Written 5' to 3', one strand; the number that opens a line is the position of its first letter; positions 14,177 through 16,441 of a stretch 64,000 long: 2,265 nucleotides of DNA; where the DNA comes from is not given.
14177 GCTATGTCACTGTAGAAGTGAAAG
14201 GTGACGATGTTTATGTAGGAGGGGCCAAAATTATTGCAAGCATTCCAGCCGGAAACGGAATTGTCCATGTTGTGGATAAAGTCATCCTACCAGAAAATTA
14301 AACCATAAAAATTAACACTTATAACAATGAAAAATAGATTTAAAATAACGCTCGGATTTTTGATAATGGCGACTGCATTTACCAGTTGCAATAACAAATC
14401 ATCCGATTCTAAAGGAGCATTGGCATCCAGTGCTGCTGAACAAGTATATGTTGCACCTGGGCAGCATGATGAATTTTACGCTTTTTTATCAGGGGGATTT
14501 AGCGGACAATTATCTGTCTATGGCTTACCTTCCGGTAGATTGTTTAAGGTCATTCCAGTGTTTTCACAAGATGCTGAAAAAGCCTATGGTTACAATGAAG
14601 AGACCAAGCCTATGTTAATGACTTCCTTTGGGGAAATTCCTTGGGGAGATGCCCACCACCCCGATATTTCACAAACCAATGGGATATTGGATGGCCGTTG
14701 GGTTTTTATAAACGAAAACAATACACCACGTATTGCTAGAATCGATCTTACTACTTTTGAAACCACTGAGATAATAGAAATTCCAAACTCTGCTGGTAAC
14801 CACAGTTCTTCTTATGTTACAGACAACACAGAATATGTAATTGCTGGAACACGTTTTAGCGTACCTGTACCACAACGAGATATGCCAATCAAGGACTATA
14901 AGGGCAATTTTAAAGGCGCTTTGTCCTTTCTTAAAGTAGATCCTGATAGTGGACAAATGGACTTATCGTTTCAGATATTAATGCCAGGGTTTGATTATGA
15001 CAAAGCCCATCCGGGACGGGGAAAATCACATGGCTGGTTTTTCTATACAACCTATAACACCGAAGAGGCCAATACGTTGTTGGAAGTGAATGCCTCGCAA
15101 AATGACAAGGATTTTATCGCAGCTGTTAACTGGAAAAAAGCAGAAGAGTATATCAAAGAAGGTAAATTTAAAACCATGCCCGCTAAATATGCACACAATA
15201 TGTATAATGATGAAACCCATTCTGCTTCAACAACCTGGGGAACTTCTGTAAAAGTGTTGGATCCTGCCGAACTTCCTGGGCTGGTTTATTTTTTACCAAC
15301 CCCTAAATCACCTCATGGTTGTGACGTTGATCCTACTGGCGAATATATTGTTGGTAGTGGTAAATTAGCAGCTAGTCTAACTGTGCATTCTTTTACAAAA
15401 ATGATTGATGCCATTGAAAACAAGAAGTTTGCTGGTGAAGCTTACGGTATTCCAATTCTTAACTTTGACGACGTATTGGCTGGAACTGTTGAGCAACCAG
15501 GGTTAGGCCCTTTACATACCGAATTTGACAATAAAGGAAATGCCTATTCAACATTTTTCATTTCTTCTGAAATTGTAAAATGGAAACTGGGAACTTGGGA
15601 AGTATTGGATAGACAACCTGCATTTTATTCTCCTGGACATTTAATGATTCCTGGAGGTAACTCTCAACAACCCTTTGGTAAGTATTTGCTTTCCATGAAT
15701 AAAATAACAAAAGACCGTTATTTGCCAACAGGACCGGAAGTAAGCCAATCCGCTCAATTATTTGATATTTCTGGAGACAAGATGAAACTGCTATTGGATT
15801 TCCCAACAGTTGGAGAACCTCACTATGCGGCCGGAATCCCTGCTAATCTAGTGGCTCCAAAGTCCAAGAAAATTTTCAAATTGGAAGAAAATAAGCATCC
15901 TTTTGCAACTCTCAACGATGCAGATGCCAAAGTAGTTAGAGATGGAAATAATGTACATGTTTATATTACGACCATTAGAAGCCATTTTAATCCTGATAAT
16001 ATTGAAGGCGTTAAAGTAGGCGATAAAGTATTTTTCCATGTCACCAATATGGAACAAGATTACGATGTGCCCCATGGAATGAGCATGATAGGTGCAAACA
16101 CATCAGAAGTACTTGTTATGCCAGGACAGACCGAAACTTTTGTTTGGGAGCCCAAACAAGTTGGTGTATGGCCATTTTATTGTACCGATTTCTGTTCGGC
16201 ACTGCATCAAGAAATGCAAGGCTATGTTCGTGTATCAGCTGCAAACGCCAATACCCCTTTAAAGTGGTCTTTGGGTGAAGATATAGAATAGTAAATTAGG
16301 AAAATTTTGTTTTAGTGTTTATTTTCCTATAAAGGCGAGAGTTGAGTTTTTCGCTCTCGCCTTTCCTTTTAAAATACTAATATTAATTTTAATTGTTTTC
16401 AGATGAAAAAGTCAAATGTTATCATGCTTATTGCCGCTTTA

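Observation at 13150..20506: nos and nirK promoters share an FNR-like box at exactly the same spacing from the -7 element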

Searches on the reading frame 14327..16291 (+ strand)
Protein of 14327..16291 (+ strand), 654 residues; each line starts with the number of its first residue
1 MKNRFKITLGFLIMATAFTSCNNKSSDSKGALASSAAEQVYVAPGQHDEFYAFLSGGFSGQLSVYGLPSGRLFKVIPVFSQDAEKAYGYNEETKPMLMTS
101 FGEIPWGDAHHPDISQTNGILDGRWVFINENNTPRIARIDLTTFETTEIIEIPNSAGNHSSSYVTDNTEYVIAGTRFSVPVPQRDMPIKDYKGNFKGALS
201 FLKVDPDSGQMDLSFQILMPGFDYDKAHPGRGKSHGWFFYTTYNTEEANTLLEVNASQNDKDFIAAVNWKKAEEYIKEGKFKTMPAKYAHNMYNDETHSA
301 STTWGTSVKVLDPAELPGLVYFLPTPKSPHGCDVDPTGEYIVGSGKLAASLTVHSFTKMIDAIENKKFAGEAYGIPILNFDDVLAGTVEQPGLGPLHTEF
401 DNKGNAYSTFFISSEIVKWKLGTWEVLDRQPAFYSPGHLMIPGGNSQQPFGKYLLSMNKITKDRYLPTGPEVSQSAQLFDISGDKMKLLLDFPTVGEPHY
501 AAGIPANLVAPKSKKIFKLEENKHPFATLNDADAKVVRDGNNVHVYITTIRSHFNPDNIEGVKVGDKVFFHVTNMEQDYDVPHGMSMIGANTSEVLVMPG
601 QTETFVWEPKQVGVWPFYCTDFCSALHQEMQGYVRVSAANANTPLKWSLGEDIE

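Call 4: search_protein_families(library=pfam, proteins=[window:14327-16291:+])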
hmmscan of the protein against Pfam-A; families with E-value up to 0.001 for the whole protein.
window:14327-16291:+ (654 aa): 1 family
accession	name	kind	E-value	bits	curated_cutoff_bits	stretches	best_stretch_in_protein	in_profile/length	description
PF18764.7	nos_propeller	-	2.5e-33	114.2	30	1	429-499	1-71/71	Nitrous oxide reductase propeller repeat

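Call 13: find_related_loci(query=window:14327-16291:+, collection=genome_contigs, flank=10000)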
Query window:14327-16291:+ (654 aa) in genome_contigs; peptide patterns used: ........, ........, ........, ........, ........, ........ (x = any residue, [..] = any of these).
600 stretches matched a pattern (row limit reached: there are more); 591 encode a relative of the query (tblastn E <= 1e-3); the best 80 are kept; 80 distinct loci.
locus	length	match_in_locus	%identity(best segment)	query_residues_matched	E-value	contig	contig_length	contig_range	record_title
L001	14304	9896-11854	92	1-652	0e+0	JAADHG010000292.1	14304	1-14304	MAG: Chlorobiota bacterium isolate M_MetaBat.167 contig-127_6778, whole genome shotgun sequence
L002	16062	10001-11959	81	1-652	0e+0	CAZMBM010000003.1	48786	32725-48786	MAG TPA_asm: uncultured Flavobacteriaceae bacterium isolate SRP216583_co2_155 genome assembly, contig: NODE_337_length_4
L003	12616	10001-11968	81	1-654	0e+0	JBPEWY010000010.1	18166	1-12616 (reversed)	MAG: Flavobacteriaceae bacterium isolate MAG10 MAG10_MAG10_10, whole genome shotgun sequence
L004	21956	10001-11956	79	1-652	0e+0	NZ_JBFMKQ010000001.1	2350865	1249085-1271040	Aquimarina sp. 2304DJ70-9 2304DJ70-9_1, whole genome shotgun sequence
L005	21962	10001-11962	79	1-652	0e+0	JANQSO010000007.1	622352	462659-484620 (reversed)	MAG: Flavobacteriaceae bacterium isolate IP30a_bin.12 k99_180904, whole genome shotgun sequence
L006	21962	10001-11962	79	1-652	0e+0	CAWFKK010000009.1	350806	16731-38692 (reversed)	MAG: uncultured Flavobacteriaceae bacterium isolate MFD01721.bin.4.8 genome assembly, contig: contig_3776, whole genome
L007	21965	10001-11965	77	1-652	0e+0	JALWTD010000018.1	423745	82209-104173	MAG: Flavobacteriaceae bacterium isolate M2_metabat2_scaf2bin.147 M2_NODE_5_length_423745_cov_16.239789, whole genome sh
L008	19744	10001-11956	78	1-652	0e+0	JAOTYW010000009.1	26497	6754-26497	MAG: Flavobacteriaceae bacterium isolate 21_Jan_SF_Bin56 21_Jan_SF_Bin56_scaffold_971_c1, whole genome shotgun sequence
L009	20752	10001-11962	78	1-652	0e+0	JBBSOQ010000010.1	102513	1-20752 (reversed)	MAG: Flavobacteriales bacterium isolate LS6_sbin.34 LS6_sbin.34_K_1049976_L_102513_cov_22.9334, whole genome shotgun seq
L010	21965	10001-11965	77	1-652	0e+0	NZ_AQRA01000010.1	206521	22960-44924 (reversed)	Aquimarina atlantica strain 22II-S11-z7 contig10, whole genome shotgun sequence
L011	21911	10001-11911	79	7-649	0e+0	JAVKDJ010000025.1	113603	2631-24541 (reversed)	MAG: Cyclobacteriaceae bacterium isolate F3-SA18-10 k141_50770, whole genome shotgun sequence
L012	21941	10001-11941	78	11-652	0e+0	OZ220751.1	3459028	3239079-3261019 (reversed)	MAG: uncultured Allomuricauda sp. isolate c4ee9e33-ed4c-4824-ad75-49ddbc269399 genome assembly, chromosome: 1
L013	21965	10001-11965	78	1-652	0e+0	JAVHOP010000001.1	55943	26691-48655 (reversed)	MAG: Flavobacteriaceae bacterium isolate WB02no19_34_171 NODE_102_length_55943_cov_117.754455, whole genome shotgun sequ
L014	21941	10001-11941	78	1-649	0e+0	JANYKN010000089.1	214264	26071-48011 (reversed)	MAG: Bacteroidetes bacterium isolate GL140_5_metabinner_2 GL140_5_k141_2710489, whole genome shotgun sequence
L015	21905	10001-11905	79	20-652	0e+0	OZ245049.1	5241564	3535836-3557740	MAG: Flavobacteriaceae bacterium isolate fb380dee-0c44-4db4-8181-095a1bb6d241 genome assembly, chromosome: 1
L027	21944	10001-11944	76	9-652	0e+0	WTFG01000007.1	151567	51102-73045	Flavobacteriaceae bacterium Ap0902 7, whole genome shotgun sequence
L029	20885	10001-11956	75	1-652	0e+0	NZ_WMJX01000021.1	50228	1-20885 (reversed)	Myroides albus strain BIT-d1 Scaffold21, whole genome shotgun sequence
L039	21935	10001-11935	75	7-649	0e+0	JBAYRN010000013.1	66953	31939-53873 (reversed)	MAG: Vulcanimicrobiota bacterium isolate SO_2016_LW2_44 scaffold00610_LW138R_2016, whole genome shotgun sequence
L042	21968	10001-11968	73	1-652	0e+0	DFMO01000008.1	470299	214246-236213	MAG TPA_asm: Flavobacteriaceae bacterium UBA3591 UBA3591_contig_924, whole genome shotgun sequence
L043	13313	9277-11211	73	12-652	0e+0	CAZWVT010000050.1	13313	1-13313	MAG TPA_asm: uncultured Flavobacteriaceae bacterium isolate SRP220891_co3_638 genome assembly, contig: NODE_6852_length_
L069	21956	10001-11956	71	1-652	0e+0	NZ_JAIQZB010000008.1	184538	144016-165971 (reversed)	Salegentibacter lacus strain LM13S 8, whole genome shotgun sequence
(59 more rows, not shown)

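Call 20: search_protein_families(library=pfam, proteins=[L042:508-1560:+, L043:2984-4027:+, L039:8634-9338:+, L069:15853-16449:-, L027:8737-9348:+, L029:15921-16517:+])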
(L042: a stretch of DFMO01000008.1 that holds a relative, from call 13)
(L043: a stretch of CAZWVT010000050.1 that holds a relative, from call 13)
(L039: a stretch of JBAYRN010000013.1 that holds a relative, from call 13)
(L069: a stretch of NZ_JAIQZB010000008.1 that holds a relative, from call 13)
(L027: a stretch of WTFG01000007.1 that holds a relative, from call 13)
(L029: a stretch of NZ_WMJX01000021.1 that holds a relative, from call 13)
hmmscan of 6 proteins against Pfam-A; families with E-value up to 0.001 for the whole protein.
L042:508-1560:+ (350 aa): 3 families
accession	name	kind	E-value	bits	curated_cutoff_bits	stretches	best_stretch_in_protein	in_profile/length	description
PF00072.30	Response_reg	-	8.5e-29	100.4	30.2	1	4-116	1-111/111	Response regulator receiver domain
PF00027.35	cNMP_binding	-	1.8e-17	63.5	27.5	1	161-246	3-88/89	Cyclic nucleotide-binding domain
PF13545.12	HTH_Crp_2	-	3.1e-13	49.9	27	1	297-349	18-70/70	Crp-like helix-turn-helix domain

L043:2984-4027:+ (347 aa): 3 families
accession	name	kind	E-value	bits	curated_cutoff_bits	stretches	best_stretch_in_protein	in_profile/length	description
PF00072.30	Response_reg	-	1e-26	93.7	30.2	1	4-116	1-111/111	Response regulator receiver domain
PF00027.35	cNMP_binding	-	1e-15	57.9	27.5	1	158-243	3-88/89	Cyclic nucleotide-binding domain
PF13545.12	HTH_Crp_2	-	2.8e-11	43.6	27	1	296-344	20-68/70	Crp-like helix-turn-helix domain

L039:8634-9338:+ (234 aa): 2 families
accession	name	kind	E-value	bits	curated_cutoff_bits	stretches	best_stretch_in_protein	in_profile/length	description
PF00027.35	cNMP_binding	-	6.8e-19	68.1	27.5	1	30-115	2-87/89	Cyclic nucleotide-binding domain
PF13545.12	HTH_Crp_2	-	2.3e-12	47.2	27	1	150-218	2-67/70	Crp-like helix-turn-helix domain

L069:15853-16449:- (198 aa): 3 families
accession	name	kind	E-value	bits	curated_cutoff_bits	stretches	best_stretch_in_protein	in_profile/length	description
PF00027.35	cNMP_binding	-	1.7e-18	66.8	27.5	1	15-102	2-89/89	Cyclic nucleotide-binding domain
PF13545.12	HTH_Crp_2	-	6.5e-09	36.1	27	1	135-190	2-53/70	Crp-like helix-turn-helix domain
PF00325.26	Crp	-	6.5e-05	23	21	1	160-187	3-30/32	Bacterial regulatory proteins, crp family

L027:8737-9348:+ (203 aa): 3 families
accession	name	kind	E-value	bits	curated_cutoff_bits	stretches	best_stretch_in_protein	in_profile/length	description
PF00027.35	cNMP_binding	-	2e-20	73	27.5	1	21-106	2-86/89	Cyclic nucleotide-binding domain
PF13545.12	HTH_Crp_2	-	5.8e-07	29.8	27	1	157-199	15-57/70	Crp-like helix-turn-helix domain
PF00325.26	Crp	-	0.00016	21.8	21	1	164-192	2-30/32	Bacterial regulatory proteins, crp family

L029:15921-16517:+ (198 aa): 4 families
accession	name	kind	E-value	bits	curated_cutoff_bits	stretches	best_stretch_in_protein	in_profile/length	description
PF00027.35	cNMP_binding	-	3.6e-18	65.8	27.5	1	15-99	2-86/89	Cyclic nucleotide-binding domain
PF13545.12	HTH_Crp_2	-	9e-09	35.6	27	1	156-198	19-61/70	Crp-like helix-turn-helix domain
PF00325.26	Crp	-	2.7e-06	27.4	21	1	159-189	2-32/32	Bacterial regulatory proteins, crp family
PF05732.17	RepL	-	0.00086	19.3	20.3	0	160-195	76-111/164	Firmicute plasmid replication protein (RepL)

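Call 32: find_encoding_contigs(protein=L042:508-1560:+, flank=10000, max_places=6)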
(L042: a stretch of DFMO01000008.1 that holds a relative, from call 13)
Protein L042:508-1560:+ (350 aa): 23 contigs read that carry it; 3 places shown.
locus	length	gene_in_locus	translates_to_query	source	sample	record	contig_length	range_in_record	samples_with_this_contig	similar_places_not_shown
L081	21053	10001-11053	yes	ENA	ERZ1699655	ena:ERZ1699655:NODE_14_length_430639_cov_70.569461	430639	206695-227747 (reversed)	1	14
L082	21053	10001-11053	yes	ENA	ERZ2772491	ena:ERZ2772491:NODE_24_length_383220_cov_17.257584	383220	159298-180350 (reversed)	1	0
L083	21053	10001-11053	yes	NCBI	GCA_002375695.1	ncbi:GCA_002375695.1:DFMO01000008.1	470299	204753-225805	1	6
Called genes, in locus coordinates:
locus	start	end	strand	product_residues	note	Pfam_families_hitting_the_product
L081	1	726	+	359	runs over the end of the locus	PF25917:BSH_RND, PF25919:BSH_CusB, PF25973:BSH_CzcB, PF25881:HH_YBHG (weak), PF25876:HH_MFP_RND (weak), PF25885:HH_EMRA (weak), PF25954:Beta-barrel_RND_2 (weak), PF25989:YknX_C, +1 more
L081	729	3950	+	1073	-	PF00873:ACR_tran, PF02355:SecD_SecF_C (weak)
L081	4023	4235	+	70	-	PF11127:YgaP-like_TM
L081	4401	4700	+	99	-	PF02482:Ribosomal_S30AE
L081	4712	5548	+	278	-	PF00582:Usp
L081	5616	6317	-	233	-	PF01048:PNP_UDP_1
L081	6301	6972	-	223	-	PF01791:DeoC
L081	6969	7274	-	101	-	PF00085:Thioredoxin, PF13098:Thioredoxin_2, PF13728:TraF (weak), PF13899:Thioredoxin_7 (faint), PF13905:Thioredoxin_8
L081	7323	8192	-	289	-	PF13739:PdaC (weak), PF11738:DUF3298 (weak)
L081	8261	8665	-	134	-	-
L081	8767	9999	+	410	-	PF00989:PAS, PF08448:PAS_4 (weak), PF13426:PAS_9, PF00512:HisKA, PF02518:HATPase_c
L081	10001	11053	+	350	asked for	PF00072:Response_reg, PF00027:cNMP_binding, PF13545:HTH_Crp_2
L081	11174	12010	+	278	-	PF00582:Usp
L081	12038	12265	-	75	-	-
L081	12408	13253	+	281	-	PF00582:Usp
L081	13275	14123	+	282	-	PF00582:Usp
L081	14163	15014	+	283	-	PF00582:Usp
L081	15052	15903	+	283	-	PF00582:Usp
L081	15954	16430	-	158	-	-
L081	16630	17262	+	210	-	-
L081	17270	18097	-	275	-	PF00582:Usp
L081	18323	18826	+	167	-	PF13442:Cytochrome_CBB3 (faint), PF00034:Cytochrom_C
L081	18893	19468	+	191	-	PF02469:Fasciclin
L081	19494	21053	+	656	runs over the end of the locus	PF18764:nos_propeller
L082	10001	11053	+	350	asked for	PF00072:Response_reg, PF00027:cNMP_binding, PF13545:HTH_Crp_2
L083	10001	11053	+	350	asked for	PF00072:Response_reg, PF00027:cNMP_binding, PF13545:HTH_Crp_2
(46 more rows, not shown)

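Call 33: find_homologous_proteins(query=L042:508-1560:+, max_evalue=1e-20)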
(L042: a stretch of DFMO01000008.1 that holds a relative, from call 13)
Query L042:508-1560:+ (350 aa): 7999 proteins with E <= 1e-20 among 8000 candidates; the best 120 are listed.
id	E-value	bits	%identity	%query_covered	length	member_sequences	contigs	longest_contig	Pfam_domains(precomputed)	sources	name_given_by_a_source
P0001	6.9e-222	753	100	100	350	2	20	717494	PF13545.13,PF00027.36,PF00072.31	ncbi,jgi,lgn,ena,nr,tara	ncbi:MAG: transcriptional regulator [Aequorivita sp.]|nr:transcriptional regulator [Aequorivita sp.]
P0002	1.1e-173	595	79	100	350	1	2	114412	PF13545.13,PF00027.36,PF00072.31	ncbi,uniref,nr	ncbi:response regulator [Aequorivita sp. F47161]|uniref:Response regulator n=1 Tax=Aequorivita vitel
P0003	1.6e-173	594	77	100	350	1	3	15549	PF13545.13,PF00027.36,PF00072.31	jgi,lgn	jgi:DNA-binding response OmpR family regulator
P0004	7.4e-172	589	78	100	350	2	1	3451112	PF13545.13,PF00027.36,PF00072.31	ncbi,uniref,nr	ncbi:response regulator [Aequorivita marisscotiae]|uniref:Response regulator n=1 Tax=Aequorivita mar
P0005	1.0e-169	582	76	100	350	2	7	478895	PF13545.13,PF00027.36,PF00072.31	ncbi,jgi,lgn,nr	ncbi:response regulator [Vitellibacter sp. q18]|jgi:DNA-binding response OmpR family regulator|nr:re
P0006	1.7e-168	578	76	100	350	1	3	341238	PF13545.13,PF00027.36,PF00072.31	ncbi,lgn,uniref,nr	ncbi:response regulator [Aequorivita lipolytica]|uniref:Response regulator n=1 Tax=Aequorivita lipol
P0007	3.5e-168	577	75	100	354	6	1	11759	PF13545.13,PF00027.36,PF00072.31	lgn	-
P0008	4.2e-168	576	76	100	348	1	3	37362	PF13545.13,PF00027.36,PF00072.31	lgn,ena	-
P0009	9.4e-168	575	75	100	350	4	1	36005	PF13545.13,PF00027.36,PF00072.31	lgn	-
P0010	2.5e-167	574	75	100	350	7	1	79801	PF13545.13,PF00027.36,PF00072.31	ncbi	-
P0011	4.2e-167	573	74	100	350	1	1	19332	PF13545.13,PF00027.36,PF00072.31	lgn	-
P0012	9.2e-167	572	75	100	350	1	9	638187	PF13545.13,PF00027.36,PF00072.31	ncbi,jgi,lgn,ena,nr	ncbi:MAG: response regulator [Aequorivita sp.]|nr:response regulator [Aequorivita sp.] MCB0453908.1 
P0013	9.6e-167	572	75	100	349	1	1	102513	PF13545.13,PF00027.36,PF00072.31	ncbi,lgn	-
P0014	2.0e-166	571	75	100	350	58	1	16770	PF13545.13,PF00027.36,PF00072.31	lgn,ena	-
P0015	5.2e-166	569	75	100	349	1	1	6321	PF13545.13,PF00027.36,PF00072.31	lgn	-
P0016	7.7e-166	569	74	100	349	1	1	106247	PF13545.13,PF00027.36,PF00072.31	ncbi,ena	-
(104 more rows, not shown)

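Call 40: find_related_loci(query=A1, collection=metagenome_contigs, flank=10000)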
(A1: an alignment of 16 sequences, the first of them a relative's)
Query A1 (350 aa) in metagenome_contigs; peptide patterns used: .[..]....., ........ (x = any residue, [..] = any of these).
600 stretches matched a pattern (row limit reached: there are more); 565 encode a relative of the query (tblastn E <= 1e-3); the best 80 are kept; 80 distinct loci.
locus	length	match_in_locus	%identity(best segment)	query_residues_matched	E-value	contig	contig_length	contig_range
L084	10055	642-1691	75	1-350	0e+0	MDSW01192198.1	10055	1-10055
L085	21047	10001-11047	74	1-349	5e-177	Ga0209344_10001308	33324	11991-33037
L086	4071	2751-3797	72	1-349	1e-180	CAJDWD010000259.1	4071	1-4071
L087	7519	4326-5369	73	1-350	2e-172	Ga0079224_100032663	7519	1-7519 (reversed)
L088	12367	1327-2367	70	1-350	1e-165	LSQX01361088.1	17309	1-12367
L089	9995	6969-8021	65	2-350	1e-153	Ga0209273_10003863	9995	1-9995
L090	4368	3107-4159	64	1-350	4e-156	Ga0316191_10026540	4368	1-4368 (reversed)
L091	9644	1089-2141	64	1-350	2e-152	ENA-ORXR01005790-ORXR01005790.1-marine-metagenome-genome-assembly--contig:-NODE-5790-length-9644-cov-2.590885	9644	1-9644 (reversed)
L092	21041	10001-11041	66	1-350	1e-149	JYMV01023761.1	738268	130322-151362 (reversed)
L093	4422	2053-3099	63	1-350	8e-153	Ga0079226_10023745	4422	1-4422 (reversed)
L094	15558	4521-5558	64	1-347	9e-147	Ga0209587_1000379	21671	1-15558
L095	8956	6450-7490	63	1-350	1e-146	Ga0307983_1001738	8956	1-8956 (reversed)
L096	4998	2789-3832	63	1-349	8e-148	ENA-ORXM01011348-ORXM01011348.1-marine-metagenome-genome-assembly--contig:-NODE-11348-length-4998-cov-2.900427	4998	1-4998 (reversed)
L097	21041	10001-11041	62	1-347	6e-144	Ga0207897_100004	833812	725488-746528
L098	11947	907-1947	61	1-347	8e-144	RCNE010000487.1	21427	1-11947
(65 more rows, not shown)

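Call 56: search_solved_structures(query=L081:8767-9999:+, max_evalue=0.001, show_alignments=1)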
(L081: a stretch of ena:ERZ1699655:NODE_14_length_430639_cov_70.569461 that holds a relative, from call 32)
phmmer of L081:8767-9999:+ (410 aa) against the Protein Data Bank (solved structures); distinct sequences matched with E-value up to 0.001: 84 (the best 60 are shown).
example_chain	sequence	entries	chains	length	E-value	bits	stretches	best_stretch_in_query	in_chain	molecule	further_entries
5c93_A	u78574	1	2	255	1.1e-27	100.5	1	179-406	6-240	Histidine kinase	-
4u7n_A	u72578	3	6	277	1.1e-27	100.5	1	178-406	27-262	Histidine protein kinase sensor protein | Histidine kinase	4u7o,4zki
7z8n_A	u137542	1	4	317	2.1e-25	92.9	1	139-406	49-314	Histidine kinase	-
4i5s_A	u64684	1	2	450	1e-24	90.6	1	177-409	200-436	Putative histidine kinase CovS; VicK-like protein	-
5uht_A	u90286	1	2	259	1.5e-24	90.1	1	175-406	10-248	Sensor histidine kinase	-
2c2a_A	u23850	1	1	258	1.5e-24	90.1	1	175-406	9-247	SENSOR HISTIDINE KINASE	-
3dge_A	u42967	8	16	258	1.5e-24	90.1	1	175-406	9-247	Sensor protein | Histidine kinase | Sensor histidine kinase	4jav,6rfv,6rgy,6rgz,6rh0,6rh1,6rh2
4jas_A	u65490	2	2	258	1.6e-24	90.1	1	175-406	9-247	Histidine kinase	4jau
6azr_A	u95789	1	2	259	6.9e-24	87.9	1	175-406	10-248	Sensor histidine kinase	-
6rh7_A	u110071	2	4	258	3.6e-23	85.6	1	175-406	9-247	Sensor histidine kinase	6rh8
8u4x_A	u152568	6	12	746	3.1e-22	82.5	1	164-406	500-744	histidine kinase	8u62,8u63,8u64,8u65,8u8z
6paj_A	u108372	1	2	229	1.2e-20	77.3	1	182-405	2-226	Sensor protein SrrB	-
3sl2_A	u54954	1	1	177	3.9e-18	69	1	292-408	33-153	Sensor histidine kinase yycG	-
9epn_A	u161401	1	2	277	1.4e-17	67.2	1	165-407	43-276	Sensor histidine kinase HprS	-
6lgq_C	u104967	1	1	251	2.6e-17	66.3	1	180-406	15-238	Histidine kinase KdpD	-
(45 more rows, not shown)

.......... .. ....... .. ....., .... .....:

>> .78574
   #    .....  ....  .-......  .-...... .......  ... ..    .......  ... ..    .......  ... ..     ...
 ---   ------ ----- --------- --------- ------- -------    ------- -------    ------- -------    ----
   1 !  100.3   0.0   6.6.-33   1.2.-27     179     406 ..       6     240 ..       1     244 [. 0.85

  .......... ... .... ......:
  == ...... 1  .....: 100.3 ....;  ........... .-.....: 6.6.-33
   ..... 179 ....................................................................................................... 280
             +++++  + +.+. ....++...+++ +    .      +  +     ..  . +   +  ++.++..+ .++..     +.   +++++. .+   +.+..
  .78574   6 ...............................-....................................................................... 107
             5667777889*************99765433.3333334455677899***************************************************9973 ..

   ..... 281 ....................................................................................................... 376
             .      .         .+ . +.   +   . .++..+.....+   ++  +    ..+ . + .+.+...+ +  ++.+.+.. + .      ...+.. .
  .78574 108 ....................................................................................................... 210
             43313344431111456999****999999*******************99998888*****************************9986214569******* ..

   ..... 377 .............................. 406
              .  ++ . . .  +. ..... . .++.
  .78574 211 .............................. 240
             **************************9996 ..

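Call 57: search_solved_structures(query=P0001, max_evalue=0.001)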
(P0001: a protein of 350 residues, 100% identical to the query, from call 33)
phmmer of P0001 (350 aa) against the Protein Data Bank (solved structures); distinct sequences matched with E-value up to 0.001: 333 (the best 60 are shown).
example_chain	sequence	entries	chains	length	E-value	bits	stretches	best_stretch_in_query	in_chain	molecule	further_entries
9g85_A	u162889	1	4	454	1.9e-22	82.9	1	5-123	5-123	Response regulator PleD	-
2wb4_A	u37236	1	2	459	2e-22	82.8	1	5-123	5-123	DIGUANYLATE CYCLASE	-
9g86_A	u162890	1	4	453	2.4e-22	82.6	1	5-123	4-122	Response regulator PleD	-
1w25_A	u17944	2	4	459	2.5e-22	82.5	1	5-123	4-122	STALKED-CELL DIFFERENTIATION CONTROLLING PROTEIN | RESPONSE REGULATOR PLED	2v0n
9dvt_R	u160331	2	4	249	2.4e-21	79.3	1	3-121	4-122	DNA-binding dual master transcriptional regulator RpaA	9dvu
1nxo_A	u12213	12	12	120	6.8e-21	77.8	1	1-121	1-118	DNA-binding response regulator | Response regulator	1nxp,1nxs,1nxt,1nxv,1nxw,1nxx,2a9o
8fk2_A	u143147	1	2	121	9.7e-21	77.3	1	1-121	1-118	Putative response regulator CovR VicR-like protein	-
3t6k_A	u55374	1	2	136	1e-20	77.3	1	4-124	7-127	Response regulator receiver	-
1mvo_A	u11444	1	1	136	1.4e-20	76.7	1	2-127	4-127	PhoP response regulator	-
6eb7_A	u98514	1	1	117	5.1e-20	74.9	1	2-118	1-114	DNA-binding response regulator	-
9xzo_A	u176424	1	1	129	9e-20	74.1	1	1-116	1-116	De novo protein M1X0B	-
4ja2_A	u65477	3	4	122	9.2e-20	74.1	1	2-116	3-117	Response regulator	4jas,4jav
12aw_A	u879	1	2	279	1.6e-19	73.3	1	4-125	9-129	HYBRID TWO-COMPONENT SYSTEM PROTEIN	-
3dge_C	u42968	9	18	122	1.7e-19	73.2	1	2-116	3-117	Response regulator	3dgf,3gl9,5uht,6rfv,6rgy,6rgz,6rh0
6azr_B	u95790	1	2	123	1.8e-19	73.2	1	2-116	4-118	Chemotaxis regulator-transmits chemoreceptor signals to flagelllar motor components CheY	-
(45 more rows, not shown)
